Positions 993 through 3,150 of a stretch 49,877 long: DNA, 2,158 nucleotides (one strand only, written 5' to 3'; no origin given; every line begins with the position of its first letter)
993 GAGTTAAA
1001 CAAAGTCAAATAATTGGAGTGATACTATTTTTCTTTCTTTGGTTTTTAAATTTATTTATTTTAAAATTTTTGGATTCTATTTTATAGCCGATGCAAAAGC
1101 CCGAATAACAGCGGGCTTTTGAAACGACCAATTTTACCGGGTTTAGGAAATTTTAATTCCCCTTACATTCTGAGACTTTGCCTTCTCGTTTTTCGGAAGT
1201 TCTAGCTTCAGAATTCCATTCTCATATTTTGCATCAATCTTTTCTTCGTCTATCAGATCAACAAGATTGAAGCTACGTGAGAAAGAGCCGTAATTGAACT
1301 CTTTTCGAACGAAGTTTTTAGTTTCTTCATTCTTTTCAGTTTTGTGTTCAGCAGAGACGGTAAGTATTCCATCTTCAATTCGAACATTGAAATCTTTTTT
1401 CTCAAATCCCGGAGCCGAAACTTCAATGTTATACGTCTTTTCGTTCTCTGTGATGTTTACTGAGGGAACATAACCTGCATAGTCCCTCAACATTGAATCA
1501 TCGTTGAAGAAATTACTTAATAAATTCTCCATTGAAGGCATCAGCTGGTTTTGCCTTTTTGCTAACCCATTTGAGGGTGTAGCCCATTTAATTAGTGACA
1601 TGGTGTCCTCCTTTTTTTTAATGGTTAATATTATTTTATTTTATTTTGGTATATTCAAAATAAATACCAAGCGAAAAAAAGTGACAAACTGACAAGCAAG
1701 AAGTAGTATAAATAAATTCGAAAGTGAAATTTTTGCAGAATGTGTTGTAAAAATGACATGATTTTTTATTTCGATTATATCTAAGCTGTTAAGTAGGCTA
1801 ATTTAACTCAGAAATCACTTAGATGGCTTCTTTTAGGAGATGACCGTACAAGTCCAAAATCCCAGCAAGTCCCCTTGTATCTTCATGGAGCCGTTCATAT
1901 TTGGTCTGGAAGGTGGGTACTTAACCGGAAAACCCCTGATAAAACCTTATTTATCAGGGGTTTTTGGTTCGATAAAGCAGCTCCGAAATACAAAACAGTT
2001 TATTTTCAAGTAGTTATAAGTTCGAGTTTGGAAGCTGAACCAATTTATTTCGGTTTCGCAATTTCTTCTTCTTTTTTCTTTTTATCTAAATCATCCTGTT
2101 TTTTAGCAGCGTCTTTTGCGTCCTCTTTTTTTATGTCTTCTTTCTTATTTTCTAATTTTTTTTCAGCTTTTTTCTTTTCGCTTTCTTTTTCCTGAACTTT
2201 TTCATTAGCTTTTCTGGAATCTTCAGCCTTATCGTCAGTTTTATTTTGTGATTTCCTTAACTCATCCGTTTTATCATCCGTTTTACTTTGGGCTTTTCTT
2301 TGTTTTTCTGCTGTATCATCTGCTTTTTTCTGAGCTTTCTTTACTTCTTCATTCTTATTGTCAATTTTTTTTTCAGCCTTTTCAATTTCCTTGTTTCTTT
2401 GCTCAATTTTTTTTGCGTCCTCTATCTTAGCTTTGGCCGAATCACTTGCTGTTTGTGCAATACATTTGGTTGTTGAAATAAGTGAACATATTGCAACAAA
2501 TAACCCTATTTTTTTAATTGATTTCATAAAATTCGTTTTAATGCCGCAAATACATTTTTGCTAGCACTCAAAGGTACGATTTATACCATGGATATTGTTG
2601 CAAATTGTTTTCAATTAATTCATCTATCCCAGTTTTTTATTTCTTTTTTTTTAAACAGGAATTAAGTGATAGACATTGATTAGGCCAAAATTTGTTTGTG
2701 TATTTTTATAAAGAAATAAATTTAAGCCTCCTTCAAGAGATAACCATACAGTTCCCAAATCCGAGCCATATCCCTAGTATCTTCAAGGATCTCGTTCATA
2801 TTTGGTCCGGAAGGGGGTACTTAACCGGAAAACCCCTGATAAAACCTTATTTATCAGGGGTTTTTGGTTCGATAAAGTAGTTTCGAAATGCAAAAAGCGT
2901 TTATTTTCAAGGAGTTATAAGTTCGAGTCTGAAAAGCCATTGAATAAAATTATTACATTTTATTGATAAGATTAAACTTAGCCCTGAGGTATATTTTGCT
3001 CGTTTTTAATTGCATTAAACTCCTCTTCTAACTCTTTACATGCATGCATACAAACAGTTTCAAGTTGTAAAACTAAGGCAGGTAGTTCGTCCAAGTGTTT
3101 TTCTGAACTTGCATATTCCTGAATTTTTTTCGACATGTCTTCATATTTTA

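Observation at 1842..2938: Conserved ~80-nt non-coding module present three times beside stress and signalling genes (candidate sRNA family or shared leader)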

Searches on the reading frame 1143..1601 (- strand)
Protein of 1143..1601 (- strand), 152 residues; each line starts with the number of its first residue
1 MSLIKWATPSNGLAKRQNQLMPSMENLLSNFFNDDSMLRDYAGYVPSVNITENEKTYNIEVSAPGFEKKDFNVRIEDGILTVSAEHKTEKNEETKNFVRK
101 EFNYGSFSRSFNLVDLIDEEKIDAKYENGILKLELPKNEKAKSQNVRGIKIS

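Call 14: find_encoding_contigs(protein=window:1143-1601:-, flank=10000, max_places=10)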
Protein window:1143-1601:- (152 aa): 1 contig read that carries it; 1 place shown.
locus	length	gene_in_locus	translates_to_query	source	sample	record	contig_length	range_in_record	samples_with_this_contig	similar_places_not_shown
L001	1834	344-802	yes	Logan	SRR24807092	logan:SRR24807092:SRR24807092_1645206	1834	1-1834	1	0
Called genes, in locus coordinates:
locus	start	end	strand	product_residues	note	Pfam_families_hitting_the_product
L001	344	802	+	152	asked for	PF00011:HSP20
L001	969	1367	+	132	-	-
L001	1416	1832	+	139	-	?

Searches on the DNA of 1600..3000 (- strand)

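Call 22: search_rna_families(source=window, start=1600, end=3000, threshold=evalue, max_evalue=10)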
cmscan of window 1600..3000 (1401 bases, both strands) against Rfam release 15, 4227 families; matches with E-value up to 10: 14.
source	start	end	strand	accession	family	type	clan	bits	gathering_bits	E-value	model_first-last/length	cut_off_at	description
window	1926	2095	-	RF01470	rli38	Gene; sRNA;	-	37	49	0.0038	1-150/150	no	Listeria sRNA rli38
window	2826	2982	-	RF01470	rli38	Gene; sRNA;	-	30.8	49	0.061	1-150/150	no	Listeria sRNA rli38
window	2757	2869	+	RF00514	His_leader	Cis-reg; leader;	-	24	49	0.26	1-126/126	no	Histidine operon leader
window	1803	1968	+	RF00514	His_leader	Cis-reg; leader;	-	22.7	49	0.48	1-126/126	no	Histidine operon leader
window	2853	2959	-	RF01569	DdR2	Gene; snRNA; snoRNA; CD-box;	-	22.6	80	1.7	1-83/83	no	Dictyostelium snoRNA DdR2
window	1921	1970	+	RF04157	MIR9486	Gene; miRNA;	-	21.8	100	0.17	1-119/119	no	MIR9486 microRNA precursor family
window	2821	2870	+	RF04157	MIR9486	Gene; miRNA;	-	21.8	100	0.17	1-119/119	no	MIR9486 microRNA precursor family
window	1925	2019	-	RF00514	His_leader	Cis-reg; leader;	-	21.7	49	0.77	1-126/126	no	Histidine operon leader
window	2796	2907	+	RF01770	rimP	Cis-reg; leader;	-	20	47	2.4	1-102/102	no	Gammaprotebacteria rimP leader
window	2829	2867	+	RF03535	TEG147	Cis-reg;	-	18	56.1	2.6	1-60/60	no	Staphylococcus aureus small RNA TEG147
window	2283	2321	-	RF02925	6A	Gene; sRNA;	-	17.2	41.2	5.6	1-52/52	no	6A RNA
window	2803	2868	+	RF02399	NsiR1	Gene; sRNA;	-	16.4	39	3.3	1-60/60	no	Nitrogen stress-induced RNA 1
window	2629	2659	+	RF03573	mir-1954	Gene; miRNA;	-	15.5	99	6.2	26-57/82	no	mir-1954 microRNA precursor family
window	2827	2872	-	RF04157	MIR9486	Gene; miRNA;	-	15.4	100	8.6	1-119/119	no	MIR9486 microRNA precursor family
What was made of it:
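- On Structured small RNA / any Rfam family (for example Flavo-1): Only sub-threshold chance hits at E up to 10 (call 22).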

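Call 62: search_dna_similar(query=window:2725-2825:-, collection=plasmids, mode=distant, max_evalue=0.001)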
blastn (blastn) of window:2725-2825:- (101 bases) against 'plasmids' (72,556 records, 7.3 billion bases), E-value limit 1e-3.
No match.

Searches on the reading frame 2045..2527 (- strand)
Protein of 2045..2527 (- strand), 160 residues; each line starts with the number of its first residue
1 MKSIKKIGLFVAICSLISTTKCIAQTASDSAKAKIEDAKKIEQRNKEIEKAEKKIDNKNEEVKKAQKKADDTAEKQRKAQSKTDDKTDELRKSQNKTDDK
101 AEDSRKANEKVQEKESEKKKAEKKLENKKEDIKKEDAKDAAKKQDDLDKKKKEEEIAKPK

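Call 52: search_protein_families(library=pfam, proteins=[window:2045-2527:-], max_evalue=0.00001)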
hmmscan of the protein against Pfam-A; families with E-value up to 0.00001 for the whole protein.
window:2045-2527:- (160 aa): 0 families

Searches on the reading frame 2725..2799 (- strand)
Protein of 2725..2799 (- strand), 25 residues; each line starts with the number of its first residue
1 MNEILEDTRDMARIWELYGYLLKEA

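Call 31: search_protein_families(library=ncbifam, proteins=[window:2725-2799:-], max_evalue=10)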
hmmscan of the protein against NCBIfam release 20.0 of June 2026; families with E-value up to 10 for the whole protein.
seq(25 aa): 0 families

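Call 32: search_protein_families(library=pfam, proteins=[window:2725-2799:-], max_evalue=10)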
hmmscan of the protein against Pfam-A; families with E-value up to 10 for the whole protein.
seq(25 aa): 1 family
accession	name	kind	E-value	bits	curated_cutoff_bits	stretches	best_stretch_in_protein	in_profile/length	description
PF13876.11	Phage_gp49_66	-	0.023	15.6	27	1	12-25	68-81/82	Phage protein (N4 Gp49/phage Sf6 gene 66) family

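Call 48: search_protein_families(library=padloc, proteins=[window:2725-2799:-], max_evalue=10)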
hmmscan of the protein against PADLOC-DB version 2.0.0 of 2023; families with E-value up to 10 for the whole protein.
seq(25 aa): 0 families

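Call 49: search_protein_families(library=phrogs, proteins=[window:2725-2799:-], max_evalue=10)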
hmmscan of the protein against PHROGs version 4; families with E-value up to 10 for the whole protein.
seq(25 aa): 1 family
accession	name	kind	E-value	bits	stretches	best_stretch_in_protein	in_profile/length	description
phrog_16684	-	unknown function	0.14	13.2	1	12-24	61-73/78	-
